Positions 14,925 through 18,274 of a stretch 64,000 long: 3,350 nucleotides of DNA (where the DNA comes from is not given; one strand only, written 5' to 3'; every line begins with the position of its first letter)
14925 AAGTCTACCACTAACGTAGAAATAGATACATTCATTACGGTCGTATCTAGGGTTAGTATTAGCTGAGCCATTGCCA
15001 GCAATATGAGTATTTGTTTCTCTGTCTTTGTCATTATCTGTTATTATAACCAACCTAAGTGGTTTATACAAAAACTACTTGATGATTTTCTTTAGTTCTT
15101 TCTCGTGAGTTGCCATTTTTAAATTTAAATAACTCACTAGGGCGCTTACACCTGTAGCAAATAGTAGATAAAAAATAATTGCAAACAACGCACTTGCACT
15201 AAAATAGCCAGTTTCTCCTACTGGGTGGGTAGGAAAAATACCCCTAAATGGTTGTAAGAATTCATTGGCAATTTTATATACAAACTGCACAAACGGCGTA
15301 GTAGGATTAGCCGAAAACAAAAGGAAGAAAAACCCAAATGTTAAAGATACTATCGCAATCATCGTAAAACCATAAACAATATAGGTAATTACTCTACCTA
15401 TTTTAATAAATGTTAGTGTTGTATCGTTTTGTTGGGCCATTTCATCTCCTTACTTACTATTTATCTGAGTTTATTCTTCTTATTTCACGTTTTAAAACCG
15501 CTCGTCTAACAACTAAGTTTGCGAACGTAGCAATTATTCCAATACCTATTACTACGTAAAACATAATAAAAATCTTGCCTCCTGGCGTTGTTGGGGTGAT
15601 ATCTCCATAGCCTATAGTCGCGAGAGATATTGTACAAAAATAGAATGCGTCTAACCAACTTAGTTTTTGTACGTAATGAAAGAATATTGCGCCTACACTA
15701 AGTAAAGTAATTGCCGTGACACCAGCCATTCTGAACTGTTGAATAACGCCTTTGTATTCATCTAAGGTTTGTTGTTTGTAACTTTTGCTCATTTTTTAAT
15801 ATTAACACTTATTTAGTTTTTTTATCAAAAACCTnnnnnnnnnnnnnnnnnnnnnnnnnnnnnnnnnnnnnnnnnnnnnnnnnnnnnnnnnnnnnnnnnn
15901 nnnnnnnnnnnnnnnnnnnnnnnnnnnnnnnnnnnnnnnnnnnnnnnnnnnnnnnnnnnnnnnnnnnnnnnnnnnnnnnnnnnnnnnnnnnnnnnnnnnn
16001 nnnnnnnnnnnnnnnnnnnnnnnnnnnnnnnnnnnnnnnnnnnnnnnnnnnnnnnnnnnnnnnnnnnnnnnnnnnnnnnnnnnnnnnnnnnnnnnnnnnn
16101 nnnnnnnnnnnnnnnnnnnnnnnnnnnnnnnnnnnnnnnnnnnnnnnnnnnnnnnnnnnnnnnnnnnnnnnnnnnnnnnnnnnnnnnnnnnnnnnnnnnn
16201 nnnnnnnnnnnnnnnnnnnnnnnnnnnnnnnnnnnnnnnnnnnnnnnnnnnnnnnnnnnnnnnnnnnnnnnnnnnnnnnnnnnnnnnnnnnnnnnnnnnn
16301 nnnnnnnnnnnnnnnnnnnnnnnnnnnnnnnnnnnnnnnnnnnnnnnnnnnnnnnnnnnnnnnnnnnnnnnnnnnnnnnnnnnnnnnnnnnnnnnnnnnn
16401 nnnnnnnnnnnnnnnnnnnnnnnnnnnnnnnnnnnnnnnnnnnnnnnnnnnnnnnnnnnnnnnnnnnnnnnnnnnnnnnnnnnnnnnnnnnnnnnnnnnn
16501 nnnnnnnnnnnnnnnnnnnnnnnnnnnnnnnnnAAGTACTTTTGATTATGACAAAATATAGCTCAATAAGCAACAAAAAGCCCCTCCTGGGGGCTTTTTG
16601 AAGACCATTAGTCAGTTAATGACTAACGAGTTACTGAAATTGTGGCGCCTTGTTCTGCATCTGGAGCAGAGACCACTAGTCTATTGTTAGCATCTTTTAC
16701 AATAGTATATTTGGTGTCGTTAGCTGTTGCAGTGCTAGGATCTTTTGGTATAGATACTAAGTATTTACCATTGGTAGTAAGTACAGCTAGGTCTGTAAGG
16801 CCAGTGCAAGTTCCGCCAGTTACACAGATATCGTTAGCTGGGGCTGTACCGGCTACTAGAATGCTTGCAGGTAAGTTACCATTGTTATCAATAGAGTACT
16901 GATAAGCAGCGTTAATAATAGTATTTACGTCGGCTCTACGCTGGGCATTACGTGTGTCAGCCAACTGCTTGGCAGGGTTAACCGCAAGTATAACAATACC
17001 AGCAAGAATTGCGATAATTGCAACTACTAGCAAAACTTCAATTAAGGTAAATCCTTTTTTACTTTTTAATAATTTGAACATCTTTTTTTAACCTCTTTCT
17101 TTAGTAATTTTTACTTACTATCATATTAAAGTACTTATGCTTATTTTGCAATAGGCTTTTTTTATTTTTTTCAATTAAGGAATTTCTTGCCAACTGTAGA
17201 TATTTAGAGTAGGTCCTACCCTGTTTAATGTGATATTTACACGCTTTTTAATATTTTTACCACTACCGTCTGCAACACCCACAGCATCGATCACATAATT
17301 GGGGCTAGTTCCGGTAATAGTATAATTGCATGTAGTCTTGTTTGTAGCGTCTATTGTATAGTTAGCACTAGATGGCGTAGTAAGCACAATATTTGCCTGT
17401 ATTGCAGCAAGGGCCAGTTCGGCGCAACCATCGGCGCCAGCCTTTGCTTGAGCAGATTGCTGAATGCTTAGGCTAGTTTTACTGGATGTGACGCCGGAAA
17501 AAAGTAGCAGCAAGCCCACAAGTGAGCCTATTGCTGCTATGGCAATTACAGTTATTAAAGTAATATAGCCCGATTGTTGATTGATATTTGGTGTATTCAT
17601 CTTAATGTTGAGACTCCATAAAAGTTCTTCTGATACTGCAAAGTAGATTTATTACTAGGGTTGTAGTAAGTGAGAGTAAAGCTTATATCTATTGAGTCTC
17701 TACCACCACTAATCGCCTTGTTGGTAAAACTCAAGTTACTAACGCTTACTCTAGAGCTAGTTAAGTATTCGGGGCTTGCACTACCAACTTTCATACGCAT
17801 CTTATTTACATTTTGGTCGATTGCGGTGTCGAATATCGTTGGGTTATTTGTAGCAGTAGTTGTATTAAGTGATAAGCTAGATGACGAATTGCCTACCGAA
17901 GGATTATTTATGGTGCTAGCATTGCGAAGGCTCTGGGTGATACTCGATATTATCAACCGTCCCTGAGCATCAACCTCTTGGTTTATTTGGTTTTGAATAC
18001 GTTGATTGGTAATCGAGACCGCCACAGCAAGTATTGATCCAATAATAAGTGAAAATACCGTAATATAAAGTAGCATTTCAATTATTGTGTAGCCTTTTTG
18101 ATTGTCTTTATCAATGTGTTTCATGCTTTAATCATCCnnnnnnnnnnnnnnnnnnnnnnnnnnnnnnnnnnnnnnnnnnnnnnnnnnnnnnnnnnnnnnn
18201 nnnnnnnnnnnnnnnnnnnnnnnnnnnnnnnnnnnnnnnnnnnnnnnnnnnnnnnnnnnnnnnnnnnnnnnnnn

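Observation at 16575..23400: Type IV pilus locus with a 595-aa giant prepilin and a palindromic element in the pilB leader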

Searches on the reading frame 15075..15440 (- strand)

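Call 18: search_protein_families(library=pfam, proteins=[window:15075-15440:-], max_evalue=0.001)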
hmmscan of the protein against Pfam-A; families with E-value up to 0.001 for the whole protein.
window:15075-15440:- (121 aa): 1 family
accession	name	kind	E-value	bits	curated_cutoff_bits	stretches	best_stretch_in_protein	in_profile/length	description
PF02325.22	YGGT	-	8.1e-06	26.6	27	1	23-93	7-65/70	YGGT family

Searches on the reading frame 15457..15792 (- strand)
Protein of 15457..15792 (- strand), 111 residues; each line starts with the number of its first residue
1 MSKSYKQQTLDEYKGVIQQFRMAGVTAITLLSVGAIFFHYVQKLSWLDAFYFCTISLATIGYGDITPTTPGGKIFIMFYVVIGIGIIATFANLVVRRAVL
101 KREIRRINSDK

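Call 18: search_protein_families(library=pfam, proteins=[window:15457-15792:-], max_evalue=0.001)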
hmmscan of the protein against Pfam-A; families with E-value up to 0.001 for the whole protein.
window:15457-15792:- (111 aa): 2 families
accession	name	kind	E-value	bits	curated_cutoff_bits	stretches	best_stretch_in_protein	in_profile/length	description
PF07885.22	Ion_trans_2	-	5.7e-21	74.6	22.5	1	27-97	3-76/79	Ion channel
PF00520.37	Ion_trans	-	1.6e-05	24.7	25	1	47-94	175-229/241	Ion transport protein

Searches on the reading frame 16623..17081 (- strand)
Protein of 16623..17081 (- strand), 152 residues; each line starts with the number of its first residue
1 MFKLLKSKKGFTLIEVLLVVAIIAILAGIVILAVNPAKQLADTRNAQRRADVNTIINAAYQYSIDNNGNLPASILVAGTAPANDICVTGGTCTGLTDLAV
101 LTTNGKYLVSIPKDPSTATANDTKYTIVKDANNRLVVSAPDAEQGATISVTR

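Call 3: search_protein_families(library=pfam, proteins=[window:16623-17081:-], max_evalue=0.1)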
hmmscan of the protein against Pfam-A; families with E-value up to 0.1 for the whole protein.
window:16623-17081:- (152 aa): 3 families
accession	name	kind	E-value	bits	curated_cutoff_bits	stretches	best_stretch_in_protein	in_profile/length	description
PF07963.17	N_methyl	-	1.4e-08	34.4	21.2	1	6-30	2-26/27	Prokaryotic N-terminal methylation motif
PF04964.19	Flp_Fap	-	0.037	14.3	32.2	1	5-26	2-23/46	Flp/Fap pilin component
PF16817.10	DUF5073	-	0.074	13.6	27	0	31-90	29-88/121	Domain of unknown function (DUF5073)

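Call 4: search_protein_families(library=ncbifam, proteins=[window:16623-17081:-], max_evalue=0.1)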
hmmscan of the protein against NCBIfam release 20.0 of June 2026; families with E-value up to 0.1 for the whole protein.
window:16623-17081:- (152 aa): 17 families
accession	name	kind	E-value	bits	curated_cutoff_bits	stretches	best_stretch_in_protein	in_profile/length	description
TIGR01708.2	typeII_sec_gspH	equivalog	9.6e-09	35.5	80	1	9-59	2-54/169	type II secretion system minor pseudopilin GspH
TIGR02532.1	IV_pilin_GFxxxE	domain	1.1e-08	34.5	16.3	1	8-31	1-24/24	prepilin-type N-terminal cleavage/methylation domain-containing protein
TIGR01710.1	typeII_sec_gspG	equivalog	1.8e-08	34.5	88.85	1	9-72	1-61/134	type II secretion system major pseudopilin GspG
NF040999.1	pilin_ComGC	equivalog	5.6e-07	29.7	75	1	8-77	1-68/84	competence type IV pilus major pilin ComGC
NF007862.0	PRK10574.1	equivalog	4.1e-06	27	138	1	6-33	2-29/145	prepilin peptidase-dependent pilin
NF041013.1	T4P_ComGE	equivalog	8.3e-06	25.8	49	1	6-64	1-58/83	competence type IV pilus minor pilin ComGE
NF040982.1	ComGD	equivalog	7.5e-05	23.2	70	1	8-41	1-35/139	competence type IV pilus minor pilin ComGD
NF041775.1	typeIV_PilA_Myxo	equivalog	7.8e-05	22.7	400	1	8-49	10-49/214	type IV pilin protein PilA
TIGR02596.1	TIGR02596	subfamily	9.8e-05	22.5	70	1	11-39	1-29/196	Verru_Chthon cassette protein D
NF007800.0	PRK10506.1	equivalog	0.0028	17.5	158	1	5-28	5-28/163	prepilin peptidase-dependent protein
NF041002.1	pilin_ComGF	equivalog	0.0049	17.1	80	1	8-47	1-40/139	competence type IV pilus minor pilin ComGF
NF038304.1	EPS_HpsC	equivalog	0.017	14.7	200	1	5-62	17-72/318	hormogonium polysaccharide secretion pseudopilin HpsC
TIGR01707.1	gspI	equivalog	0.028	14.9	44.35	1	10-37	1-28/101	type II secretion system minor pseudopilin GspI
TIGR01711.1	gspJ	equivalog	0.028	14.2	64.85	1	9-27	1-19/192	type II secretion system minor pseudopilin GspJ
NF010475.0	PRK13900.1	equivalog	0.031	13.3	389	1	82-146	160-219/333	type IV secretion system ATPase VirB11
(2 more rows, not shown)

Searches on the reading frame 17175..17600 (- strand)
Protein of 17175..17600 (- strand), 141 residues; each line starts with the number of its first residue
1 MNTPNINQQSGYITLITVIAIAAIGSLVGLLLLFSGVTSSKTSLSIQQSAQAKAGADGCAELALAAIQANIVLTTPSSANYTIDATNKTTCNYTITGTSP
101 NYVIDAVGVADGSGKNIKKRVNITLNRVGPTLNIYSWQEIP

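Call 3: search_protein_families(library=pfam, proteins=[window:17175-17600:-], max_evalue=0.1)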
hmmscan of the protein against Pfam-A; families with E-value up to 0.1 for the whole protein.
window:17175-17600:- (141 aa): 0 families

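Call 4: search_protein_families(library=ncbifam, proteins=[window:17175-17600:-], max_evalue=0.1)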
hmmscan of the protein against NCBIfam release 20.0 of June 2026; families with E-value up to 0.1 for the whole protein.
window:17175-17600:- (141 aa): 0 families

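Call 45: find_homologous_proteins(query=window:17175-17600:-, max_evalue=0.001)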
Query window:17175-17600:- (141 aa): 44 proteins with E <= 0.001 among 123 candidates.
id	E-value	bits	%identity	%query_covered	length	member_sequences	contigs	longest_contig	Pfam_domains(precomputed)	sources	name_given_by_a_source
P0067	3.5e-76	271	96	100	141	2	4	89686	-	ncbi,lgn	-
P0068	2.5e-59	217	77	97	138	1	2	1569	-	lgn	-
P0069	6.8e-59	215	75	95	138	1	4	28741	-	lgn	-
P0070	1.0e-58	215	76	95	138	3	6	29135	-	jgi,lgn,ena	-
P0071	2.4e-58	214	76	97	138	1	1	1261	-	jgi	-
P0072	5.8e-58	212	77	96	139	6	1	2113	-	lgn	-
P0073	4.7e-56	206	73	93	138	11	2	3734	-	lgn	-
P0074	6.1e-56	206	70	96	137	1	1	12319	-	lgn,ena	-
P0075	6.2e-56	206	72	97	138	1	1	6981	-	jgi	jgi:hypothetical protein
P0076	1.1e-54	202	70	96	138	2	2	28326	-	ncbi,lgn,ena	-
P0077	1.4e-54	201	68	96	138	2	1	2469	-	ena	-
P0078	1.4e-54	201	70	100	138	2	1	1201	-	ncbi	-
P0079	2.7e-54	201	72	97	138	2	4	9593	-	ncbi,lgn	-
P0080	2.6e-53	197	69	95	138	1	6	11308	-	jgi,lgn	jgi:hypothetical protein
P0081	7.1e-52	193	66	97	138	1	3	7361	-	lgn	-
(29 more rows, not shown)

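Call 50: predict_structure(alignment_id=A2)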
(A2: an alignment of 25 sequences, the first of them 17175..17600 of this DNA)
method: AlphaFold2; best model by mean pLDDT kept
length: 141 residues; sequences in the alignment: 25
mean_pLDDT: 81.1   pTM: 0.60
mean pLDDT of the five models: 81.1, 77.1, 76.2, 76.1, 76.1
residues with pLDDT >= 90: 30; 70-90: 87; 50-70: 21; < 50: 3
segments of 3 or more residues with pLDDT < 50: 1-3
pLDDT, mean of each block of 10 residues (from residue 1): 53 80 91 69 77 89 87 84 81 89 91 77 82 85 74
secondary structure, 60 per line:
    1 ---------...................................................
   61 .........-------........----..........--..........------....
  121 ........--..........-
elements in order: H10-69 E77-84 E89-98 E101-110 E117-128 E131-140

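Call 54: fold_search(model_id=the predicted structure, library=pdb)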
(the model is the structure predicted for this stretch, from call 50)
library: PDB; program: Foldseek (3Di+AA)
matches with E <= 10: 307; with E <= 0.001: 0
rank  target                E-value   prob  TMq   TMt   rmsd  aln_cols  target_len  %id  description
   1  7o5y_D                1.3e-01  0.99  0.48  0.51   4.2       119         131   15  PilA minor pilin of Streptococcus sanguinis type IV pili (released 2022-04-20)
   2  7o5y_A                2.0e-01  0.98  0.49  0.54   4.3       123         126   16  PilA minor pilin of Streptococcus sanguinis type IV pili (released 2022-04-20)
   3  9a1f_R                2.1e-01  0.82  0.39  0.45  10.2       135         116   12  Integrative structure of the XcpGHIJK pseudo pilus filament model of a type II secretion system (released 2021-06-18)
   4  7o5y_C                3.8e-01  0.77  0.35  0.37   3.6        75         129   17  PilA minor pilin of Streptococcus sanguinis type IV pili (released 2022-04-20)
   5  7o5y_B                5.3e-01  0.92  0.47  0.51   4.7       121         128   16  PilA minor pilin of Streptococcus sanguinis type IV pili (released 2022-04-20)
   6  3ub1_D                5.3e-01  0.60  0.26  0.16  10.8        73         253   16  Ntf2 like protein involved in plasmid conjugation (released 2012-02-08)
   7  8h8p_A                5.9e-01  0.80  0.33  0.14   3.1        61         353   13  Crystal structure of thiomorpholine-carboxylate dehydrogenase from Candida parapsilosis. (released 2023-10-25)
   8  5kev_B                8.3e-01  0.75  0.35  0.39   3.0        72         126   11  Vibrio parahaemolyticus VtrA/VtrC complex (released 2016-07-20)
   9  5vtm_V                8.3e-01  0.41  0.33  0.48   9.3        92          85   11  The crystal structure of minor pseudopilin ternary complex of XcpVWX from the Type 2 secretion system of Pseudomonas a (released 2018-05-23)
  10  3ub1_A                8.7e-01  0.80  0.26  0.16   3.7        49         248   16  Ntf2 like protein involved in plasmid conjugation (released 2012-02-08)
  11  8h8p_D                9.2e-01  0.57  0.30  0.14   3.3        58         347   16  Crystal structure of thiomorpholine-carboxylate dehydrogenase from Candida parapsilosis. (released 2023-10-25)
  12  3ub1_C                9.2e-01  0.44  0.26  0.16  10.8        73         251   18  Ntf2 like protein involved in plasmid conjugation (released 2012-02-08)
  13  5kph_MODEL_1_A        9.8e-01  0.54  0.30  0.46   9.7        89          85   11  Solution NMR Structure of Denovo Beta Sheet Design Protein, Northeast Structural Genomics Consortium (NESG) Ta (released 2016-09-28)
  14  3ub1_B                1.0e+00  0.60  0.26  0.16   5.5        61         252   20  Ntf2 like protein involved in plasmid conjugation (released 2012-02-08)
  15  9p8l_B                1.0e+00  0.16  0.24  0.33   9.5        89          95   10  Structure of Lockin in complex with 3'cADPR (released 2025-07-30)
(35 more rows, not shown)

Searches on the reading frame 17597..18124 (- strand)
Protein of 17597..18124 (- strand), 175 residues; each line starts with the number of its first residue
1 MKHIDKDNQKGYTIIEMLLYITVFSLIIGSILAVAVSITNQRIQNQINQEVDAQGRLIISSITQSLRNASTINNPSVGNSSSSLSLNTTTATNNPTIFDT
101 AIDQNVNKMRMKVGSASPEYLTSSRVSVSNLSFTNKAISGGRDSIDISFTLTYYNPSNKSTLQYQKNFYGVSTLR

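Call 3: search_protein_families(library=pfam, proteins=[window:17597-18124:-], max_evalue=0.1)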
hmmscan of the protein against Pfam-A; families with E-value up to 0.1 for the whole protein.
window:17597-18124:- (175 aa): 3 families
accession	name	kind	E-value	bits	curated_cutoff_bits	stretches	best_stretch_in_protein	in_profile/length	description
PF07963.17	N_methyl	-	5.1e-05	23.1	21.2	1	8-31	3-26/27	Prokaryotic N-terminal methylation motif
PF20456.3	DUF6709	-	0.01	15.3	27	1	3-79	174-251/339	Family of unknown function (DUF6709)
PF09880.14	DUF2107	-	0.037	14.6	27.5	1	19-59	1-41/73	Predicted membrane protein (DUF2107)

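Call 4: search_protein_families(library=ncbifam, proteins=[window:17597-18124:-], max_evalue=0.1)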
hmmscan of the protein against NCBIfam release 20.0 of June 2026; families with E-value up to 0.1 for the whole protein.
window:17597-18124:- (175 aa): 9 families
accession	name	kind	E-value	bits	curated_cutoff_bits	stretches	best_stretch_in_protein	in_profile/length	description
NF041002.1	pilin_ComGF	equivalog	1.6e-05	25.2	80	1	9-84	1-70/139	competence type IV pilus minor pilin ComGF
NF041013.1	T4P_ComGE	equivalog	0.00021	21.3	49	1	8-51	2-45/83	competence type IV pilus minor pilin ComGE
NF038304.1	EPS_HpsC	equivalog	0.00036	20.2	200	1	6-68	17-79/318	hormogonium polysaccharide secretion pseudopilin HpsC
NF038303.1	EPS_HpsB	equivalog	0.00072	19.6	150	1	9-76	2-70/211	hormogonium polysaccharide secretion pseudopilin HpsB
TIGR01708.2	typeII_sec_gspH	equivalog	0.0062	16.6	80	1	9-47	1-40/169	type II secretion system minor pseudopilin GspH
NF040982.1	ComGD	equivalog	0.014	15.8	70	1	9-47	1-38/139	competence type IV pilus minor pilin ComGD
TIGR02599.1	TIGR02599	subfamily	0.03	13.6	256.5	1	11-74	1-63/361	Verru_Chthon cassette protein C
NF007848.0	PRK10557.1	equivalog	0.03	13.6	120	1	6-74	7-75/192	prepilin peptidase-dependent protein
TIGR01947.1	rnfG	subfamily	0.05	13.7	102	1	19-61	2-44/187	RnfABCDGE type electron transport complex subunit G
